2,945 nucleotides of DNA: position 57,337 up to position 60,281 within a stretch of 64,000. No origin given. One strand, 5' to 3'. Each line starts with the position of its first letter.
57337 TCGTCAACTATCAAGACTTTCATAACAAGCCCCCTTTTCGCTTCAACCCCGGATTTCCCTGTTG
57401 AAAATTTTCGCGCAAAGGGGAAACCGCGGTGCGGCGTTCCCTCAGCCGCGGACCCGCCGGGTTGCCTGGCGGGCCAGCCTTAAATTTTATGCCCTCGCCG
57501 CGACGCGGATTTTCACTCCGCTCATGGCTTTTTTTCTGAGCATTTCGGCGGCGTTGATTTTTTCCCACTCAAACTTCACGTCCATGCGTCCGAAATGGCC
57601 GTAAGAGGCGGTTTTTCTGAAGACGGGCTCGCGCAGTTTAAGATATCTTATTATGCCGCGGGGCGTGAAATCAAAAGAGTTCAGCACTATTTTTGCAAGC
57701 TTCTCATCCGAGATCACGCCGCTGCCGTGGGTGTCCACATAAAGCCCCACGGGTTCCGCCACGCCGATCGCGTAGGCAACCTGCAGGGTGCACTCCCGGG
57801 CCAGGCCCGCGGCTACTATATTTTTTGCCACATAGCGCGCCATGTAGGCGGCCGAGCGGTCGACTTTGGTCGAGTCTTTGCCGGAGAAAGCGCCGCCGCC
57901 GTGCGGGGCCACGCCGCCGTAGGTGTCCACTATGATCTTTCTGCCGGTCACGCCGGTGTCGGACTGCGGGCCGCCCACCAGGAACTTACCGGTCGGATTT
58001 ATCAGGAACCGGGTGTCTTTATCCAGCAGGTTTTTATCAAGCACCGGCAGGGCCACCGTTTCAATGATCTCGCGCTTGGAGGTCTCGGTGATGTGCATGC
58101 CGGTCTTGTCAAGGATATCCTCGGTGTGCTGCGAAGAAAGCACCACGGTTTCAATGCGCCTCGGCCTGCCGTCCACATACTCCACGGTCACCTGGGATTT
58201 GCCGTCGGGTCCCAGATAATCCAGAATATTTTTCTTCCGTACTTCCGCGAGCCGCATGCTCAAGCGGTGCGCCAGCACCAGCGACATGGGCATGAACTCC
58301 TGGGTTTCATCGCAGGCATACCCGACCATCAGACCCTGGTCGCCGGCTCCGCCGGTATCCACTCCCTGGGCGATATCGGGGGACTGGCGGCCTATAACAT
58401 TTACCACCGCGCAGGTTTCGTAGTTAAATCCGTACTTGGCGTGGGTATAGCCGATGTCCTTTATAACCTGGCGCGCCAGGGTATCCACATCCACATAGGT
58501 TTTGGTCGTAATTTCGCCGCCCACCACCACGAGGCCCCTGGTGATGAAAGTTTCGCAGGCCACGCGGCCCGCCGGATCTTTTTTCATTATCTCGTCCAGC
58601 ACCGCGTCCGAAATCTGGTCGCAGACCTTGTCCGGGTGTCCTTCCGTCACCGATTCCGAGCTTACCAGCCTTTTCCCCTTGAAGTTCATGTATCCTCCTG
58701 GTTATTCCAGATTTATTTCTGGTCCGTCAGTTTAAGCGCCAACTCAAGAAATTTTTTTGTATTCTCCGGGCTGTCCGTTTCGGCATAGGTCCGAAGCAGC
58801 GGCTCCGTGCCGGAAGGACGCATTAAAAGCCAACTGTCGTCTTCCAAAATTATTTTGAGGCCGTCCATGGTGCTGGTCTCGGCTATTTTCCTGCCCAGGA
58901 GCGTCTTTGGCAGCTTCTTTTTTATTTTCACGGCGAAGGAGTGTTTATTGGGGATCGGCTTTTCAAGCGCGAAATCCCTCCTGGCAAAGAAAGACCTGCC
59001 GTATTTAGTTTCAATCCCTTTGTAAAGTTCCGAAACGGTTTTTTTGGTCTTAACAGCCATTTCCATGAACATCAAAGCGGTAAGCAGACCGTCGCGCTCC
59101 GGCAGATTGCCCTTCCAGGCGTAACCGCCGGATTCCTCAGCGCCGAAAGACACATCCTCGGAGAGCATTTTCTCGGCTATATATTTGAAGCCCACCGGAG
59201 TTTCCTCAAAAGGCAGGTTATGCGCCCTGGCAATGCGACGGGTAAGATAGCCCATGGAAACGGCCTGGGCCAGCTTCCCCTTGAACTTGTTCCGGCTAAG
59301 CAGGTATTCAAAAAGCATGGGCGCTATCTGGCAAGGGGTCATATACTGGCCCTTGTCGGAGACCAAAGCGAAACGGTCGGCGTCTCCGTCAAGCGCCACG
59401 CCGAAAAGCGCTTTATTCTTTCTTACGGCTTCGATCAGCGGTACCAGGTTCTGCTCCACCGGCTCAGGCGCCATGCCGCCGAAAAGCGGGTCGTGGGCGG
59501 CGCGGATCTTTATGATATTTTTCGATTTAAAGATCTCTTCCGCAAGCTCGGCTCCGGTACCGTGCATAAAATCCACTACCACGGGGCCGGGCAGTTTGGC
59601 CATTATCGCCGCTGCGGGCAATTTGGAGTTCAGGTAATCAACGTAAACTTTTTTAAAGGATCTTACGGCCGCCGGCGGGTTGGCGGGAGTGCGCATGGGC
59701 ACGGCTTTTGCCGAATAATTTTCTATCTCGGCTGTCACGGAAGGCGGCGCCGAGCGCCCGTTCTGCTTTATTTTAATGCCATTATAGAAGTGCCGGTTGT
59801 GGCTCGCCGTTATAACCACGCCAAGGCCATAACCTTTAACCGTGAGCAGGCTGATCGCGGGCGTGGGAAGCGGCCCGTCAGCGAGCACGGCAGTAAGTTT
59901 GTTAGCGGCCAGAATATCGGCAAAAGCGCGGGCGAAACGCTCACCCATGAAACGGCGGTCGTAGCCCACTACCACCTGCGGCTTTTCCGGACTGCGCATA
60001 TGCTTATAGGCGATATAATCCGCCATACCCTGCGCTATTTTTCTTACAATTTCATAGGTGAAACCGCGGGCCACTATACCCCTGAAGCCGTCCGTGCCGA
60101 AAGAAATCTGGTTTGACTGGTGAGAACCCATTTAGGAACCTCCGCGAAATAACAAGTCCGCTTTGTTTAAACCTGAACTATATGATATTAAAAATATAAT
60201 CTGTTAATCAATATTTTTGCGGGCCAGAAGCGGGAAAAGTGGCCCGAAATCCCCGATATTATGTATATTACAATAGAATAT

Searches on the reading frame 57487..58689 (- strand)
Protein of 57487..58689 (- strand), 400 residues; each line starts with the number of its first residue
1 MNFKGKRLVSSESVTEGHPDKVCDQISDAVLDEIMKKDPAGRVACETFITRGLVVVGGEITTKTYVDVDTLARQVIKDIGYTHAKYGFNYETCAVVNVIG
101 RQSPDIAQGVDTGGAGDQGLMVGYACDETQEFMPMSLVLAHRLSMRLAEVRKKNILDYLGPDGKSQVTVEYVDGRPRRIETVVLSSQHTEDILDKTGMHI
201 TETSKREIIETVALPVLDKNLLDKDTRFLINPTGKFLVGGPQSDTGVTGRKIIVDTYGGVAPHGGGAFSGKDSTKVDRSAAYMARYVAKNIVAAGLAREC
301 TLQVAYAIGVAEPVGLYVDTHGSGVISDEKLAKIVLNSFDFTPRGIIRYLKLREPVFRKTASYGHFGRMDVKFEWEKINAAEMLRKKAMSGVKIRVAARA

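Call 65: search_protein_families(library=pfam, proteins=[window:57487-58689:-], max_evalue=0.00001)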
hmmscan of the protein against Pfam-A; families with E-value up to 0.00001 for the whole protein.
window:57487-58689:- (400 aa): 3 families
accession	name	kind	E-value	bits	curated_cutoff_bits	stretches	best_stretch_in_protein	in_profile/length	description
PF02773.21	S-AdoMet_synt_C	-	3.5e-65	218.5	25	1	238-377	1-138/138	S-adenosylmethionine synthetase, C-terminal domain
PF02772.21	S-AdoMet_synt_M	-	5.5e-43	146.4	29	1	114-236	3-120/120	S-adenosylmethionine synthetase, central domain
PF00438.25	S-AdoMet_synt_N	-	1.2e-42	144.8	33.1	1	7-104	2-99/99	S-adenosylmethionine synthetase, N-terminal domain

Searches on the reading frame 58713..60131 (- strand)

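Call 65: search_protein_families(library=pfam, proteins=[window:58713-60131:-], max_evalue=0.00001)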
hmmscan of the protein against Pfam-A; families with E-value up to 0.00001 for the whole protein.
window:58713-60131:- (472 aa): 4 families
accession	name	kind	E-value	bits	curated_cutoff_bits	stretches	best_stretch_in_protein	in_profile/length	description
PF02878.22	PGM_PMM_I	-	1.2e-33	116.1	22.5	1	9-142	2-133/138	Phosphoglucomutase/phosphomannomutase, alpha/beta/alpha domain I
PF02880.22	PGM_PMM_III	-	1.1e-24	87.1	20.7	1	268-376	4-114/115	Phosphoglucomutase/phosphomannomutase, alpha/beta/alpha domain III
PF02879.22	PGM_PMM_II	-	3.4e-21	76.1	29.3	1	162-261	2-103/103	Phosphoglucomutase/phosphomannomutase, alpha/beta/alpha domain II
PF00408.26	PGM_PMM_IV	-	1.5e-09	38.2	23.1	1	423-461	24-61/68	Phosphoglucomutase/phosphomannomutase, C-terminal domain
